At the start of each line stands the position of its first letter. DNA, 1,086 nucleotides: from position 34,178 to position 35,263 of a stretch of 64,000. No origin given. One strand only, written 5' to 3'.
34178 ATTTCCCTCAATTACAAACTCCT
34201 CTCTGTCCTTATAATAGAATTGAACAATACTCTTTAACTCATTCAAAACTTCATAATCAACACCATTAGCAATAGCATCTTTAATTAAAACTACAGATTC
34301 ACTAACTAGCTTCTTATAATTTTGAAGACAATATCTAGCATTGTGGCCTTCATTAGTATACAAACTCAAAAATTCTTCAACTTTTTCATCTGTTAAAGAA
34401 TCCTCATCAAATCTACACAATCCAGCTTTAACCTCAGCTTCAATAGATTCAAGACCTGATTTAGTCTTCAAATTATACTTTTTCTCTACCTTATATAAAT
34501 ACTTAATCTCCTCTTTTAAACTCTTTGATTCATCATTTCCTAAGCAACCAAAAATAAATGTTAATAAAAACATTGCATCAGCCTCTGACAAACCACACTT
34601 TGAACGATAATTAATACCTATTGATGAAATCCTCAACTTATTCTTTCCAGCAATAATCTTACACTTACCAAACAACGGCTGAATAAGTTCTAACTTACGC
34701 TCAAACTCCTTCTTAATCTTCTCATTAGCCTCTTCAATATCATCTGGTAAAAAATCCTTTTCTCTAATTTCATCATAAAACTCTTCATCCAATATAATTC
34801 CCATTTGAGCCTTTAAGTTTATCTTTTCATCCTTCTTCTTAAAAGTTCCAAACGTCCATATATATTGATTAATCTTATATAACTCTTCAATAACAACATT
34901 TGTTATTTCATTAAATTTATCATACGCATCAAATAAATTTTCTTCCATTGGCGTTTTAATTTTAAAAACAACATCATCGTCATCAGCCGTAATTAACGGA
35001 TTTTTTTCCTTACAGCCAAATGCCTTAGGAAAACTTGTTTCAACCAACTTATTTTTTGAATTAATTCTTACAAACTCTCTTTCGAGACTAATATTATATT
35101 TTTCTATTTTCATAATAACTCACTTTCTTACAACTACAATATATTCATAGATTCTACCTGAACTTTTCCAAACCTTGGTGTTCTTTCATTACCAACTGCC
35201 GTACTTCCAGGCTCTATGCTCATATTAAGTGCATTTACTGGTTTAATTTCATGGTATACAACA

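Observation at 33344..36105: Two-gene operon: ATP-grasp ligase with a novel N-terminal domain, plus a GNAT acetyltransferase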

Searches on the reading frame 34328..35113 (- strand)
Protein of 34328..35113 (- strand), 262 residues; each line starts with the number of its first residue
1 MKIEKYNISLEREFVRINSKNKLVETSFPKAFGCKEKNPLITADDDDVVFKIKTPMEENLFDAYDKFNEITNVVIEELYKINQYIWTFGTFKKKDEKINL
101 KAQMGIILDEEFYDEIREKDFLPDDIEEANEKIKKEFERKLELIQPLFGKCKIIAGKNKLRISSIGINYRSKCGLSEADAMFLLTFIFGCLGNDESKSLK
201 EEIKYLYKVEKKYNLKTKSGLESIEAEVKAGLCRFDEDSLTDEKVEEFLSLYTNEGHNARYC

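Call 34: search_solved_structures(query=A3, max_evalue=10, show_alignments=3)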
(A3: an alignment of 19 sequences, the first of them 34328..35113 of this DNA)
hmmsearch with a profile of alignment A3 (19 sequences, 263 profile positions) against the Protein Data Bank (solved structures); distinct sequences matched with E-value up to 10: 6.
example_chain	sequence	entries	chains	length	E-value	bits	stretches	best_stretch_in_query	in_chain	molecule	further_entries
3ln6_A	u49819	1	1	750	1.7e-08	37.5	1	10-128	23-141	Glutathione biosynthesis bifunctional protein gshAB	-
3nzt_A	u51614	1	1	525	3.7e-06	29.8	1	10-64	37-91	Glutamate--cysteine ligase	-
3ln7_A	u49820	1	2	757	4.8e-06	29.5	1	10-89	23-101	Glutathione biosynthesis bifunctional protein gshAB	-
1v4g_A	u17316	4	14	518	3.4e-05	26.7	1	10-64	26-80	Glutamate--cysteine ligase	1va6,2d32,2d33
7udk_A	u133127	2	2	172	0.043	16.5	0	162-206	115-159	Designed helical repeat protein (DHR) RPB_LRP2_R4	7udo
9b7d_B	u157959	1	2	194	0.48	13.1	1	30-68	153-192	Tad3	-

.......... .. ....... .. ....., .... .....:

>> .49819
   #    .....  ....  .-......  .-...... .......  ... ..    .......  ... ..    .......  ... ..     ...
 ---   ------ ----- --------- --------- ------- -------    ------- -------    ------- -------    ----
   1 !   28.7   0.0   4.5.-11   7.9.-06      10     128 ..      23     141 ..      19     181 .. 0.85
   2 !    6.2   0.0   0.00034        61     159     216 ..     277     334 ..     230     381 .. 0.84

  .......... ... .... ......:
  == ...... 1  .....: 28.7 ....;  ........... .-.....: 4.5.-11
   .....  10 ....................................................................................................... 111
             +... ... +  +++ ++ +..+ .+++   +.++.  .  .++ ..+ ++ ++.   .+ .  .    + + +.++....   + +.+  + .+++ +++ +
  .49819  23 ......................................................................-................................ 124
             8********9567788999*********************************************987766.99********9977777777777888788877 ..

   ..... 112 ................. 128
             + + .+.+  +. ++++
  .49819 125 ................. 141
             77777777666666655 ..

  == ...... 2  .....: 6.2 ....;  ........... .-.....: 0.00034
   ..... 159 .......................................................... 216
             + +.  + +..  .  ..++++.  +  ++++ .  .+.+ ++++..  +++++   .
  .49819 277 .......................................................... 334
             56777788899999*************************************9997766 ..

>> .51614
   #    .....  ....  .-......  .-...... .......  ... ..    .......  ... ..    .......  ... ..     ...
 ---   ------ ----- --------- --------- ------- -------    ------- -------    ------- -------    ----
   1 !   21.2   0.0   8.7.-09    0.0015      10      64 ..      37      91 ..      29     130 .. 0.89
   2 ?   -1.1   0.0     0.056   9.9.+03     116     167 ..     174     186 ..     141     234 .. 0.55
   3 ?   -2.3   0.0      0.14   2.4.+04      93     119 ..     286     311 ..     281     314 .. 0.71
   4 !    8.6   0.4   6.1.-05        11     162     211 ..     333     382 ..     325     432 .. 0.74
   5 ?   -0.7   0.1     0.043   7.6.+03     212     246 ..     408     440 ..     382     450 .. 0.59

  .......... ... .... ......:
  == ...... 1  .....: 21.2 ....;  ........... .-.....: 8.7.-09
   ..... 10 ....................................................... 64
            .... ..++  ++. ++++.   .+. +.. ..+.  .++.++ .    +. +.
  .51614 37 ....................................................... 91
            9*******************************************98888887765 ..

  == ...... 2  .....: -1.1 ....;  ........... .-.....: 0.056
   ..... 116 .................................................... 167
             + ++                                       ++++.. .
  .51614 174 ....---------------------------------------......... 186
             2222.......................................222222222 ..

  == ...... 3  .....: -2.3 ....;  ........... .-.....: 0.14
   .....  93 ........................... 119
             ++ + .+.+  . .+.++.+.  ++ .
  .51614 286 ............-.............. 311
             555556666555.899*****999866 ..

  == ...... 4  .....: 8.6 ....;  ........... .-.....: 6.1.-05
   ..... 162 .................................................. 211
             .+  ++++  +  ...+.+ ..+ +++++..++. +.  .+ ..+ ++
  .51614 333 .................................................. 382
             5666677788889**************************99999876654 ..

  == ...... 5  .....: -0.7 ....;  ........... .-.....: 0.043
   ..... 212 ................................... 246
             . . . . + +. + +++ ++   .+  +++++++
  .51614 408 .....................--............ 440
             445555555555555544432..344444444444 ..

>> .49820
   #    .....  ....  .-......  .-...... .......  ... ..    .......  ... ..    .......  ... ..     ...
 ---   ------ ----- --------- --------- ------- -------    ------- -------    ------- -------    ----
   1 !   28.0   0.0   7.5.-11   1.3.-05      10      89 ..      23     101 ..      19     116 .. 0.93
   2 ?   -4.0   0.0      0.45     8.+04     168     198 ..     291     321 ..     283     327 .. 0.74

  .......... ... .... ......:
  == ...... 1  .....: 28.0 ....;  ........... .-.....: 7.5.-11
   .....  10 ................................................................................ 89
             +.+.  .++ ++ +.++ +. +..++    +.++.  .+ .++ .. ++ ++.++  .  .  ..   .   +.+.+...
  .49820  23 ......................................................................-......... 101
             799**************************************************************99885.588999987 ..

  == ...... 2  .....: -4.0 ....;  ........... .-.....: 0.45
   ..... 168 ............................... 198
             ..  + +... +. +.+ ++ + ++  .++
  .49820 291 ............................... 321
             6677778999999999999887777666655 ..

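Call 46: predict_structure(alignment_id=A3)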
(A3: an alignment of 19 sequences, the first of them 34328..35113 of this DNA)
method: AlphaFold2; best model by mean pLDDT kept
length: 262 residues; sequences in the alignment: 19
mean_pLDDT: 92.3   pTM: 0.90
mean pLDDT of the five models: 92.3, 91.5, 91.2, 91.1, 90.8
residues with pLDDT >= 90: 207; 70-90: 49; 50-70: 6; < 50: 0
segments of 3 or more residues with pLDDT < 50: none
pLDDT, mean of each block of 10 residues (from residue 1): 83 95 89 90 92 96 96 94 92 87 96 90 94 97 95 94 95 96 98 93 97 95 96 83 90 85 54
secondary structure, 60 per line:
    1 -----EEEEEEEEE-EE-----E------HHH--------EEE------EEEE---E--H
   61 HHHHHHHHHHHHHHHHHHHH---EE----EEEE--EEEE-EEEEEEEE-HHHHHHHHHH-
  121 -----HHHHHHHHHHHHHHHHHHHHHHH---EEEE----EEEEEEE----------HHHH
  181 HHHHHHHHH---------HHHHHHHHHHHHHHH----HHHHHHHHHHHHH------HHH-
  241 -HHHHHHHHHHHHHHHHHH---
elements in order: E6-14 E41-43 E50-53 H60-80 E90-93 E96-99 E101-108 H110-119 H126-148 E152-155 E160-166 H177-189 H199-213 H218-230 H242-259

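Call 49: fold_search(model_id=the predicted structure, library=pdb)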
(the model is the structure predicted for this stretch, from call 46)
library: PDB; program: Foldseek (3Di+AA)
matches with E <= 10: 347; with E <= 0.001: 54
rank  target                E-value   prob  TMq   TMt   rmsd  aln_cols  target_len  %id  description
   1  3ln6                  2.4e-09  1.00  0.75  0.29   6.3       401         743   13  Crystal structure of a bifunctional glutathione synthetase from Streptococcus agalactiae (released 2011-04-13)
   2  3ln7_A                1.8e-08  1.00  0.76  0.29   6.1       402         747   13  Crystal structure of a bifunctional glutathione synthetase from Pasteurella multocida (released 2011-04-13)
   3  3ln7_B                1.3e-07  1.00  0.69  0.27   6.8       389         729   12  Crystal structure of a bifunctional glutathione synthetase from Pasteurella multocida (released 2011-04-13)
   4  2d32_D                2.4e-07  1.00  0.72  0.39   6.2       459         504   11  Crystal Structure of Michaelis Complex of gamma-Glutamylcysteine Synthetase (released 2006-11-14)
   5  3nzt                  2.7e-07  1.00  0.61  0.33  11.7       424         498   10  2.0 Angstrom Crystal structure of Glutamate--Cysteine Ligase (gshA) ftom Francisella tularensis in Complex with AMP (released 2010-07-28)
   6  1v4g_A                3.0e-07  1.00  0.70  0.38   8.1       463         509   11  Crystal Structure of gamma-Glutamylcysteine Synthetase from Escherichia coli B (released 2004-10-05)
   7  1v4g_D                3.2e-07  1.00  0.75  0.41   5.9       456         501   12  Crystal Structure of gamma-Glutamylcysteine Synthetase from Escherichia coli B (released 2004-10-05)
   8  2d33_B                3.4e-07  1.00  0.62  0.34  10.1       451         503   11  Crystal Structure of gamma-Glutamylcysteine Synthetase Complexed with Aluminum Fluoride (released 2006-11-14)
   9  1va6_B                3.6e-07  1.00  0.63  0.34  11.8       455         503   11  Crystal structure of Gamma-glutamylcysteine synthetase from Escherichia Coli B complexed with Transition-state analogu (released 2004-10-05)
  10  1v4g_B                4.3e-07  1.00  0.74  0.40   6.5       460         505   11  Crystal Structure of gamma-Glutamylcysteine Synthetase from Escherichia coli B (released 2004-10-05)
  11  2d33_C                4.3e-07  1.00  0.63  0.35  11.0       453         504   12  Crystal Structure of gamma-Glutamylcysteine Synthetase Complexed with Aluminum Fluoride (released 2006-11-14)
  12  1va6_A                4.5e-07  1.00  0.64  0.35  10.6       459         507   12  Crystal structure of Gamma-glutamylcysteine synthetase from Escherichia Coli B complexed with Transition-state analogu (released 2004-10-05)
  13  2d32_A                4.5e-07  1.00  0.62  0.34  11.8       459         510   12  Crystal Structure of Michaelis Complex of gamma-Glutamylcysteine Synthetase (released 2006-11-14)
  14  2d32_B                5.4e-07  1.00  0.72  0.40   6.7       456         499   11  Crystal Structure of Michaelis Complex of gamma-Glutamylcysteine Synthetase (released 2006-11-14)
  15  2d33_D                6.1e-07  1.00  0.63  0.35  10.1       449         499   12  Crystal Structure of gamma-Glutamylcysteine Synthetase Complexed with Aluminum Fluoride (released 2006-11-14)
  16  1v4g_C                6.5e-07  1.00  0.73  0.40   6.5       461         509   11  Crystal Structure of gamma-Glutamylcysteine Synthetase from Escherichia coli B (released 2004-10-05)
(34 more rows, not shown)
